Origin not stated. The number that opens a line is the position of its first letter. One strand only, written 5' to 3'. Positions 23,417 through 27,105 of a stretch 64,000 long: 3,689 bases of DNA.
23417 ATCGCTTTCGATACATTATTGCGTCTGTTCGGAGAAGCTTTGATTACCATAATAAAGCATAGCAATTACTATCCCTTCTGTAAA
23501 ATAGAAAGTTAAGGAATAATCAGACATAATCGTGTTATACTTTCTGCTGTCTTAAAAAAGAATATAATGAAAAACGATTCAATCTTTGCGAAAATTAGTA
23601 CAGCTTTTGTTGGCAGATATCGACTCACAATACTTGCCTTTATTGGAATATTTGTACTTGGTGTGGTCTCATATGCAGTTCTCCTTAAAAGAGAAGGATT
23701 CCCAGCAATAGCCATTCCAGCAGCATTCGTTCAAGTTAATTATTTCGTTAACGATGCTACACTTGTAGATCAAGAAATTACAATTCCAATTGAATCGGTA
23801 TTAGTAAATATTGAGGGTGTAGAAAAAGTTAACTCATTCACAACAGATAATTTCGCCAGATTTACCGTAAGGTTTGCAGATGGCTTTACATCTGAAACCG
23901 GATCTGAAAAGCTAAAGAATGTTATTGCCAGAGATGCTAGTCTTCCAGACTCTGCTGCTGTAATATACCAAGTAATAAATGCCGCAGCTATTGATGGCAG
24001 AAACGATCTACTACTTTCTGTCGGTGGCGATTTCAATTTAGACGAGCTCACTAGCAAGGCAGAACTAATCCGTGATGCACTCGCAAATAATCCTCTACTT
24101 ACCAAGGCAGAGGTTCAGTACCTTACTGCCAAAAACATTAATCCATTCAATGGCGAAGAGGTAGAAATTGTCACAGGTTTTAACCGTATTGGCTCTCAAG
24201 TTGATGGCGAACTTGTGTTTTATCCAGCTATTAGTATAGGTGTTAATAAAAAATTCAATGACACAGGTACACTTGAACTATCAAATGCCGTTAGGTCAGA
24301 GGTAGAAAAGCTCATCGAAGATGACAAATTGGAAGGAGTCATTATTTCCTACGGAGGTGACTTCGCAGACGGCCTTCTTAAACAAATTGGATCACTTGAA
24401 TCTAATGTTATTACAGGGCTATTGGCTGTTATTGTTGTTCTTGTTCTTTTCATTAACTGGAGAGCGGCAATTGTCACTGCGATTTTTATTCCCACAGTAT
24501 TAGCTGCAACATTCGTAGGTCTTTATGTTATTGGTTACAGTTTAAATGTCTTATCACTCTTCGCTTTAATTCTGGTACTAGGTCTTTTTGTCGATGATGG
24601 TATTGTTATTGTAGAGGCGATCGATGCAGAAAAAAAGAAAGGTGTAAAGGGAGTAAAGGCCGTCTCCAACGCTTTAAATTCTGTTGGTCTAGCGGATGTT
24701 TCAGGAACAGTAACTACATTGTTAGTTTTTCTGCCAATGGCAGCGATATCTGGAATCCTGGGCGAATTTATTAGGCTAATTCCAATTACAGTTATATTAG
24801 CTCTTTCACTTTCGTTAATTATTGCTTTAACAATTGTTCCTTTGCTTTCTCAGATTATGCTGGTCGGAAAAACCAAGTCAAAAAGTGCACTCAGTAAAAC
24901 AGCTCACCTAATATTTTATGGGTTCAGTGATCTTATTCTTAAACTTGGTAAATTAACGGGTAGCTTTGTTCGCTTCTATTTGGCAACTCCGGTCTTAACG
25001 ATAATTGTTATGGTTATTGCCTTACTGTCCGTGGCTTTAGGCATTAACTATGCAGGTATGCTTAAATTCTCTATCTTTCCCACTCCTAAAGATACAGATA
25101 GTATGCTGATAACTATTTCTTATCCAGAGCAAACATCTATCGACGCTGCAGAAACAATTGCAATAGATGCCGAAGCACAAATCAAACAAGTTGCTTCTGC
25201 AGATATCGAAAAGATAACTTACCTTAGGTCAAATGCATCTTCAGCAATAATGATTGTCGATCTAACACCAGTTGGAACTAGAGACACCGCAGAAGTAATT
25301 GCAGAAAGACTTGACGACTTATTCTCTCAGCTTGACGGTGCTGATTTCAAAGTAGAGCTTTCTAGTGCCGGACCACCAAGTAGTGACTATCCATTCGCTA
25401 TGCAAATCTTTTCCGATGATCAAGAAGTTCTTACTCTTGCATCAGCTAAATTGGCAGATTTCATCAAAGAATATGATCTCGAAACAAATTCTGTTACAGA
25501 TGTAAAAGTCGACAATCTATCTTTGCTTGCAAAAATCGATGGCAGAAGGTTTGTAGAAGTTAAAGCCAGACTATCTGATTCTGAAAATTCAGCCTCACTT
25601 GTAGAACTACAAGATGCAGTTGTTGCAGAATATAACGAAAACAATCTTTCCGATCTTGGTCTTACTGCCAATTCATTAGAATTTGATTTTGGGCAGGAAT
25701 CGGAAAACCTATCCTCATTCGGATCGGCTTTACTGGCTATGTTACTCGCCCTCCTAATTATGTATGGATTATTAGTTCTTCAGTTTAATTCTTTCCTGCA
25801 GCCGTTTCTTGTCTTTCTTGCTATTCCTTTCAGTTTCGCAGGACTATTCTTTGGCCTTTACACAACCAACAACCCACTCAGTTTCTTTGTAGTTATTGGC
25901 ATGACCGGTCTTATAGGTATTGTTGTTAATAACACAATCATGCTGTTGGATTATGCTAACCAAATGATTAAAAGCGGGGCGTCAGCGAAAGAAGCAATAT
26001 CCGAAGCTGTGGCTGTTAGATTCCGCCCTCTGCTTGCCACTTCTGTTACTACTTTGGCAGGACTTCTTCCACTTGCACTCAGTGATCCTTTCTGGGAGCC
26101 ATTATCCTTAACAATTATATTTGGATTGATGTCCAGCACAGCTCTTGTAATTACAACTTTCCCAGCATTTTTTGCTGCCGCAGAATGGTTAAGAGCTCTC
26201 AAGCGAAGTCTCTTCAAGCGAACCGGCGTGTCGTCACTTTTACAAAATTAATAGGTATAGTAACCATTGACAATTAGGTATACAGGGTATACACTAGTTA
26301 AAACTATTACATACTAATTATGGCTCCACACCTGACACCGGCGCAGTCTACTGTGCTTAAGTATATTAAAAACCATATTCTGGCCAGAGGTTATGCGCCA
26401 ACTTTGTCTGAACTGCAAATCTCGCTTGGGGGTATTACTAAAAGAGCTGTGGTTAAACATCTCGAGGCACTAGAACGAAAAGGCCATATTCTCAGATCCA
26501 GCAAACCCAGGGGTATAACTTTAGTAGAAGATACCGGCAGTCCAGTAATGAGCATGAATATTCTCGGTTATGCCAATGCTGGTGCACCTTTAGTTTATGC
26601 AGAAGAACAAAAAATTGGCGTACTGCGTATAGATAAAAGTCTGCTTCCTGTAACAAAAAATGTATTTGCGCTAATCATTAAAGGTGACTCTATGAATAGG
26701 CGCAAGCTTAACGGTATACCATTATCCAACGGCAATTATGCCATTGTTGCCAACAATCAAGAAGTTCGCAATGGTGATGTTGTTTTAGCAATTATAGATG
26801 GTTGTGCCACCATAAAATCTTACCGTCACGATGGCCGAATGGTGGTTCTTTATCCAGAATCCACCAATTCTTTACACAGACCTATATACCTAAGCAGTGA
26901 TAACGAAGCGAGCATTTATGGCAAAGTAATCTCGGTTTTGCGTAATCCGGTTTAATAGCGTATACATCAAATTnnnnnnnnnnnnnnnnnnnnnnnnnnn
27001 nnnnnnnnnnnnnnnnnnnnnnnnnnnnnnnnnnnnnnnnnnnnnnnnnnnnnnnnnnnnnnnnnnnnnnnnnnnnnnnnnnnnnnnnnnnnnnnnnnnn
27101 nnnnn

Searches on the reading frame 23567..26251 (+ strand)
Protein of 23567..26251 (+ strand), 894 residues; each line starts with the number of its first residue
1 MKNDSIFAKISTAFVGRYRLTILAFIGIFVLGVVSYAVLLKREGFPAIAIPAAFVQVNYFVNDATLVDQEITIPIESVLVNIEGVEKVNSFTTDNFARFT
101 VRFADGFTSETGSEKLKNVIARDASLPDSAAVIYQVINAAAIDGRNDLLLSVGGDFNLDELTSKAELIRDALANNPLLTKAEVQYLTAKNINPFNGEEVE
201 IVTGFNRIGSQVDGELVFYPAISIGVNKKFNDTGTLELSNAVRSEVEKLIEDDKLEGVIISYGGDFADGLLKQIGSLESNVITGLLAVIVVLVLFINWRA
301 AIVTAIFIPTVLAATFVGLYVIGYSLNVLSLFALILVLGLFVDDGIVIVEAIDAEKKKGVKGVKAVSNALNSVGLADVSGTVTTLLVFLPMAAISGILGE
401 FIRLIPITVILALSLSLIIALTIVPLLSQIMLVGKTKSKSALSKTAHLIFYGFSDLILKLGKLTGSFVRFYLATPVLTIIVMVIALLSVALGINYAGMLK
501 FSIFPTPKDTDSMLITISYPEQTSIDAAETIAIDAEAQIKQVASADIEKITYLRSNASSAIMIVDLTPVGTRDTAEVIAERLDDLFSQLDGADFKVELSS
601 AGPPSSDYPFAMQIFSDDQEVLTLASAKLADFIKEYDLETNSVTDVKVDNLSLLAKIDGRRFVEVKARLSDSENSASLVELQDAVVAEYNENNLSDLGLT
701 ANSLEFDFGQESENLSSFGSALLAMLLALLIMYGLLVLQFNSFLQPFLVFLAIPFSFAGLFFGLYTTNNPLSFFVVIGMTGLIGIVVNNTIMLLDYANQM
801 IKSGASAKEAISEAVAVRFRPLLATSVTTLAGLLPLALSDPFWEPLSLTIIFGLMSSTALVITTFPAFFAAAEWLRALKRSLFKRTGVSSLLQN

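Call 92: search_protein_families(library=pfam, proteins=[window:23567-26251:+], max_evalue=0.001)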
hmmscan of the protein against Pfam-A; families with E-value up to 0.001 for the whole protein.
window:23567-26251:+ (894 aa): 1 family
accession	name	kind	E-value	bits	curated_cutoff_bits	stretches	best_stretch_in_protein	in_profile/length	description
PF00873.25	ACR_tran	-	1e-97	328.5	28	3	220-657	278-720/1021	AcrB/AcrD/AcrF family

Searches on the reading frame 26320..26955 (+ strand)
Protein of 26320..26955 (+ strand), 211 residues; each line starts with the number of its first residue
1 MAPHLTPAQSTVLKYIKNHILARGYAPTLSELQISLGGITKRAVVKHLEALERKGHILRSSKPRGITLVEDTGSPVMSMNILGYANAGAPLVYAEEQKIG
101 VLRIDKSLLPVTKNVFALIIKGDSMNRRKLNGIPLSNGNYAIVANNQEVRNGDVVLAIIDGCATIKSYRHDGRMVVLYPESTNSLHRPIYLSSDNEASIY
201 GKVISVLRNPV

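Call 93: search_protein_families(library=pfam, proteins=[window:26320-26955:+], max_evalue=0.001)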
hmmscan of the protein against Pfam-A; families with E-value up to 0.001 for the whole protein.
window:26320-26955:+ (211 aa): 2 families
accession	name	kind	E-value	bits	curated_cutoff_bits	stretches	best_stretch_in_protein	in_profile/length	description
PF00717.28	Peptidase_S24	-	8.9e-19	67.7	23.3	1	81-204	2-116/116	Peptidase S24-like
PF01726.22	LexA_DNA_bind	-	2.3e-13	50.2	23.7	1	4-64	3-64/65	LexA DNA binding domain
